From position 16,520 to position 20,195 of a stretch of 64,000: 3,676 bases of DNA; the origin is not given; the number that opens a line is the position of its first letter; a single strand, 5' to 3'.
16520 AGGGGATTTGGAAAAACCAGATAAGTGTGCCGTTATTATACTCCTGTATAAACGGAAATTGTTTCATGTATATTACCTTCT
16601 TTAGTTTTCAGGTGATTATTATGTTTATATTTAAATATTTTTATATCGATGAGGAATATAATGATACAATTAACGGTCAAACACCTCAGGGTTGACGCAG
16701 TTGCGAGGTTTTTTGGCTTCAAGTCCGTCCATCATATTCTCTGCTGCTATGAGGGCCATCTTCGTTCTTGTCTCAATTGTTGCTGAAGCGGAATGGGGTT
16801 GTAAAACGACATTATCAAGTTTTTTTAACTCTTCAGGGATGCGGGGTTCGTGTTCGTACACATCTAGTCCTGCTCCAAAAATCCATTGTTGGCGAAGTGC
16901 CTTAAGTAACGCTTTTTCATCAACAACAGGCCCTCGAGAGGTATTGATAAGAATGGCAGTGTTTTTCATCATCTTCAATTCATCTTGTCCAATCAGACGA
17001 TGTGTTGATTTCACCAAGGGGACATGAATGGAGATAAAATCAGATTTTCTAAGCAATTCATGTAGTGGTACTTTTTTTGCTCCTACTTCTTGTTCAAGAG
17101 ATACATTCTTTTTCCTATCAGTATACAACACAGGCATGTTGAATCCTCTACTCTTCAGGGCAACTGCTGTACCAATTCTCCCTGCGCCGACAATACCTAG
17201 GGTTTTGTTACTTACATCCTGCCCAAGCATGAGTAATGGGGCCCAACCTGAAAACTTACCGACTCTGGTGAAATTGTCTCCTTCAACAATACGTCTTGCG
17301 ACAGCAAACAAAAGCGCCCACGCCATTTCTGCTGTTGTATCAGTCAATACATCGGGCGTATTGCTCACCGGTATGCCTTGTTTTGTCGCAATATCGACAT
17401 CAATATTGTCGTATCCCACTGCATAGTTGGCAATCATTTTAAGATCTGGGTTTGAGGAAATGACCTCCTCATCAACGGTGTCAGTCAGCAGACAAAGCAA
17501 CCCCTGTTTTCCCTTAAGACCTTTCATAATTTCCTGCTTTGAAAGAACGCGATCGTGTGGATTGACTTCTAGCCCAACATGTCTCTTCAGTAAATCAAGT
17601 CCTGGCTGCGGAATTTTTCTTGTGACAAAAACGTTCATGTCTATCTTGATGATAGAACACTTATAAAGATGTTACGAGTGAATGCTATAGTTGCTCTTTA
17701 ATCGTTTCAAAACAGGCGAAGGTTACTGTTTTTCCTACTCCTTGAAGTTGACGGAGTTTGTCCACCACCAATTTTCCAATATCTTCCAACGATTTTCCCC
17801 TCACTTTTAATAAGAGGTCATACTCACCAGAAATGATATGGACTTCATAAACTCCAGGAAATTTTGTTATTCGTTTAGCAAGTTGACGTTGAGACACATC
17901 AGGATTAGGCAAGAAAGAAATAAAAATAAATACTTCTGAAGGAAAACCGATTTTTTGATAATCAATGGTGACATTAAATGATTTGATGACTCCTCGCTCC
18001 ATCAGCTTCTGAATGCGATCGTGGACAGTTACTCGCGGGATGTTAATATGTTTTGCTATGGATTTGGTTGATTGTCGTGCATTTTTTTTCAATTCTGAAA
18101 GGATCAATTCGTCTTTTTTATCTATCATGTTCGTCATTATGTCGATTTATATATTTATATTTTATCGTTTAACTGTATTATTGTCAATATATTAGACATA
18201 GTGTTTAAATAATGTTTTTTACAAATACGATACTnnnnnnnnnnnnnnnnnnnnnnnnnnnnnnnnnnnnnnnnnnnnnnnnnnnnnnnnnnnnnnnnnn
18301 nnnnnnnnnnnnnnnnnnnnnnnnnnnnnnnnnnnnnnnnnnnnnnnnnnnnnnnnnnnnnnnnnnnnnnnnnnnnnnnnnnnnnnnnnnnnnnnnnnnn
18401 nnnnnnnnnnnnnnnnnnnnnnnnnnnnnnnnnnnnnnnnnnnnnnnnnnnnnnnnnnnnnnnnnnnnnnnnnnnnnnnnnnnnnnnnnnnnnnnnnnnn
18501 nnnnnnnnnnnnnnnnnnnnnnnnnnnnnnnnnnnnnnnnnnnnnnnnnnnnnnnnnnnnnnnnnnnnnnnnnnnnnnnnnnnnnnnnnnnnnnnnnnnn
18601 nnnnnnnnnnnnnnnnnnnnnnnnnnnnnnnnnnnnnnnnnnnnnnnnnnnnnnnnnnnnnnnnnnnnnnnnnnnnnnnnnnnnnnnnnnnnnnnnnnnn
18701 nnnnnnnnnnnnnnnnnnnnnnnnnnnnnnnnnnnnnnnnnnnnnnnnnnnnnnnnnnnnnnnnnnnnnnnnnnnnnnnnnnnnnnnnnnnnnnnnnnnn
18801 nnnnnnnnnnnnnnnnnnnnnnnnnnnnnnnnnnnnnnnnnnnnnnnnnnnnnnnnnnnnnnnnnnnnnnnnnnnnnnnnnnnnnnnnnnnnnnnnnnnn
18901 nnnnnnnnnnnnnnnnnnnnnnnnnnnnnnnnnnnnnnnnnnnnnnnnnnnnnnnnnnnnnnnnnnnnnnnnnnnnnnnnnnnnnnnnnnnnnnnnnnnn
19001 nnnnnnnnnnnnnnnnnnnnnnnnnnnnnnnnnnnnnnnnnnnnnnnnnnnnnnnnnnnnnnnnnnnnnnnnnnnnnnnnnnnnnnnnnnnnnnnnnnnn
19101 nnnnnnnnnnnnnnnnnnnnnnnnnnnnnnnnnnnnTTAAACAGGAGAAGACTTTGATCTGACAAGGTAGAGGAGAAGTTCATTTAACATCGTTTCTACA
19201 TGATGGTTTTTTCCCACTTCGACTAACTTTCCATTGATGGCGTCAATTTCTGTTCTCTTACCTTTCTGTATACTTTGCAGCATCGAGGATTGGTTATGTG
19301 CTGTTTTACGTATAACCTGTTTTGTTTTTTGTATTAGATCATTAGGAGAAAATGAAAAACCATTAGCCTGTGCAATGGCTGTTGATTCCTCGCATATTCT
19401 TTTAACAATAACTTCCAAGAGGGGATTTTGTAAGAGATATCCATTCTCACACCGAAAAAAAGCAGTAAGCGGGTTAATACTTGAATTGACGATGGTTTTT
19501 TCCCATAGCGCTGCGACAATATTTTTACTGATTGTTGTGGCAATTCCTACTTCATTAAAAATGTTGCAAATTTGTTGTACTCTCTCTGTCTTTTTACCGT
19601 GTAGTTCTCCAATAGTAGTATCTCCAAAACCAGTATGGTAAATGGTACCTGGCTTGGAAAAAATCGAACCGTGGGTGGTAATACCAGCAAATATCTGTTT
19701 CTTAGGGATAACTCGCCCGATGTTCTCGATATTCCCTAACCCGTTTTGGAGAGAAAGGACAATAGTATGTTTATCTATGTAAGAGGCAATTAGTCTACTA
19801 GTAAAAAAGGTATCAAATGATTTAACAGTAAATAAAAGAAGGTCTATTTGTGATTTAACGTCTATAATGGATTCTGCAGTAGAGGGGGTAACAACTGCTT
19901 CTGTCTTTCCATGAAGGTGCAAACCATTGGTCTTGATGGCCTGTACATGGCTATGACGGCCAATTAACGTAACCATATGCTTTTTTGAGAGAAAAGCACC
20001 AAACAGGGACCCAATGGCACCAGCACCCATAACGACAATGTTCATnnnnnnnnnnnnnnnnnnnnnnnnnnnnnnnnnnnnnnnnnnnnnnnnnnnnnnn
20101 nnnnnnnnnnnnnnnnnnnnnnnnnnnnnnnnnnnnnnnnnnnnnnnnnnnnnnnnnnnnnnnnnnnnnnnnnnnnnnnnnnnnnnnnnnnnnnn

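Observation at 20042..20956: ThiI-like THUMP protein whose PP-loop SGGxDS motif is replaced, translationally coupled to panE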

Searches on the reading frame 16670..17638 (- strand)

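Call 3: search_protein_families(library=pfam, proteins=[window:16670-17638:-], max_evalue=0.01)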
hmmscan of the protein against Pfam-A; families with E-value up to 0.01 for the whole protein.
window:16670-17638:- (322 aa): 3 families
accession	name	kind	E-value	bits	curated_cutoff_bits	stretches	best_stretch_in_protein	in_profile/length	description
PF02826.25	2-Hacid_dh_C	-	1.6e-58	197.5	25.1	1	108-284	2-178/178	D-isomer specific 2-hydroxyacid dehydrogenase, NAD binding domain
PF00389.36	2-Hacid_dh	-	9e-32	110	24.6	1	3-316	1-134/134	D-isomer specific 2-hydroxyacid dehydrogenase, catalytic domain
PF07991.19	KARI_N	-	0.00075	19.6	20.6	1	143-209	3-71/165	Acetohydroxy acid isomeroreductase, NADPH-binding domain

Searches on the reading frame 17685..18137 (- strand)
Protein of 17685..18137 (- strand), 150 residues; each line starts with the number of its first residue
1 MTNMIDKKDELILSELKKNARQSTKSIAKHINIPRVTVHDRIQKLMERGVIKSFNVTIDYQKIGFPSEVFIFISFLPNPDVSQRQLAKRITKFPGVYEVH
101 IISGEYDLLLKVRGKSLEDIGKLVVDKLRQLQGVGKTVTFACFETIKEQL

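Call 3: search_protein_families(library=pfam, proteins=[window:17685-18137:-], max_evalue=0.01)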
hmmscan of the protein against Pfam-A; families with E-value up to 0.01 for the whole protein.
window:17685-18137:- (150 aa): 11 families
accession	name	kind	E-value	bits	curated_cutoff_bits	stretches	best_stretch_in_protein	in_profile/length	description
PF01037.27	AsnC_trans_reg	-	2.8e-15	56.4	25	1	82-144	10-72/73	Lrp/AsnC ligand binding domain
PF13412.12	HTH_24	-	3.8e-14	52.4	21.9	1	6-52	2-48/48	Winged helix-turn-helix DNA-binding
PF13404.12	HTH_AsnC-type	-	4.8e-10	39.5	27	1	5-45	1-41/42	AsnC-type helix-turn-helix domain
PF01978.25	TrmB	-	0.00023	21.4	25.6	1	18-53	19-54/68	Sugar-specific transcriptional regulator TrmB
PF21987.2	YajR_YAM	-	0.00079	19.6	26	1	76-112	5-41/56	YajR YAM domain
PF12802.13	MarR_2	-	0.0013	19.3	27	0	12-51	10-50/61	MarR family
PF08279.18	HTH_11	-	0.003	17.9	25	0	11-50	4-44/55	HTH domain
PF12840.13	HTH_20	-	0.0054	17.1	27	0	12-52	9-49/51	Helix-turn-helix domain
PF02082.26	Rrf2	-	0.0079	16.8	30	0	13-54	15-56/132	Iron-dependent Transcriptional regulator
PF24270.1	HTH_Cmi2_C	-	0.0086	16.8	27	0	12-52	80-119/125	Cmi2, C-terminal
PF10007.15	DUF2250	-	0.0087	16.6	24.4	0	9-55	10-56/93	Uncharacterized protein conserved in archaea (DUF2250)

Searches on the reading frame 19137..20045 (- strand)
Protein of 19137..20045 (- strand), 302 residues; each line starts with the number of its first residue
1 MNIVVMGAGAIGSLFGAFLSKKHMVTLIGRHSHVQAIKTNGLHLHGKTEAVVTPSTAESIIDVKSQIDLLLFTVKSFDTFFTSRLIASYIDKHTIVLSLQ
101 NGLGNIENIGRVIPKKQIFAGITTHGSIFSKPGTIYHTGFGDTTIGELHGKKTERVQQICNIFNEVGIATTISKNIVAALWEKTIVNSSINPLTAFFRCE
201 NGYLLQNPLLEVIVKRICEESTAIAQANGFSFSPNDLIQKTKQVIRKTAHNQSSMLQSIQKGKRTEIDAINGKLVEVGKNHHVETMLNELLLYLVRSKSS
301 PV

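Call 3: search_protein_families(library=pfam, proteins=[window:19137-20045:-], max_evalue=0.01)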
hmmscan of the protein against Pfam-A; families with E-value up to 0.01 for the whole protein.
window:19137-20045:- (302 aa): 2 families
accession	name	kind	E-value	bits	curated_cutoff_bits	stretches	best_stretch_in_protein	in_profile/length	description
PF02558.23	ApbA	-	3.9e-39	134.1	22.2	1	3-149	1-149/150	Ketopantoate reductase PanE/ApbA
PF08546.17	ApbA_C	-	1.9e-37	128.8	22.7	1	175-298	1-124/125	Ketopantoate reductase PanE/ApbA C terminal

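Call 4: search_protein_families(library=ncbifam, proteins=[window:19137-20045:-], max_evalue=0.01)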
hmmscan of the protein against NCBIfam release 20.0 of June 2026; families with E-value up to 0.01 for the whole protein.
window:19137-20045:- (302 aa): 16 families
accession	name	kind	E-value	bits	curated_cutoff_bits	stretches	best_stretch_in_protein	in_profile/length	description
TIGR00745.1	apbA_panE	subfamily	1.4e-85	287.3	141.35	1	2-298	1-301/305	2-dehydropantoate 2-reductase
NF005092.1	PRK06522.2-3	equivalog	5.3e-73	245.7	500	1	1-298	1-294/296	2-dehydropantoate 2-reductase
NF005087.0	PRK06522.1-1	equivalog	5.2e-57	193.2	351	1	1-298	1-288/296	2-dehydropantoate 2-reductase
NF005088.0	PRK06522.1-2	subfamily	5.8e-56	189.8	371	1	1-299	1-302/308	2-dehydropantoate 2-reductase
NF005093.0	PRK06522.2-4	equivalog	6.5e-54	183.4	308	1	1-297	4-295/304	2-dehydropantoate 2-reductase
NF005091.0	PRK06522.2-2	equivalog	2.7e-45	154.9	252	1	1-299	2-297/302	2-dehydropantoate 2-reductase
NF004311.0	PRK05708.1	equivalog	1.1e-44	152.5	378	1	2-292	4-290/305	putative 2-dehydropantoate 2-reductase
NF005089.0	PRK06522.1-4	subfamily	2.8e-39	135.4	223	2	111-298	132-317/326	2-dehydropantoate 2-reductase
NF005094.0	PRK06522.2-5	equivalog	7.3e-37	127.3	382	1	1-287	1-290/307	2-dehydropantoate 2-reductase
NF004887.0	PRK06249.1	equivalog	3.9e-36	124.8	360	1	2-284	7-296/316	putative 2-dehydropantoate 2-reductase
NF006083.0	PRK08229.1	equivalog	9.2e-36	123.5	371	2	2-191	4-195/341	2-dehydropantoate 2-reductase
NF009543.0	PRK12921.1-5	equivalog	9.9e-36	123.5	339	1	1-299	1-303/305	oxidoreductase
NF005090.0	PRK06522.2-1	equivalog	1.9e-32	112.7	496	1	1-285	3-279/296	2-dehydropantoate 2-reductase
NF009542.0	PRK12921.1-4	equivalog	9.5e-22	77.6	288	1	1-297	2-281/286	oxidoreductase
NF009541.0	PRK12921.1-1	equivalog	1.1e-16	60.9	338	1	2-298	7-292/297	oxidoreductase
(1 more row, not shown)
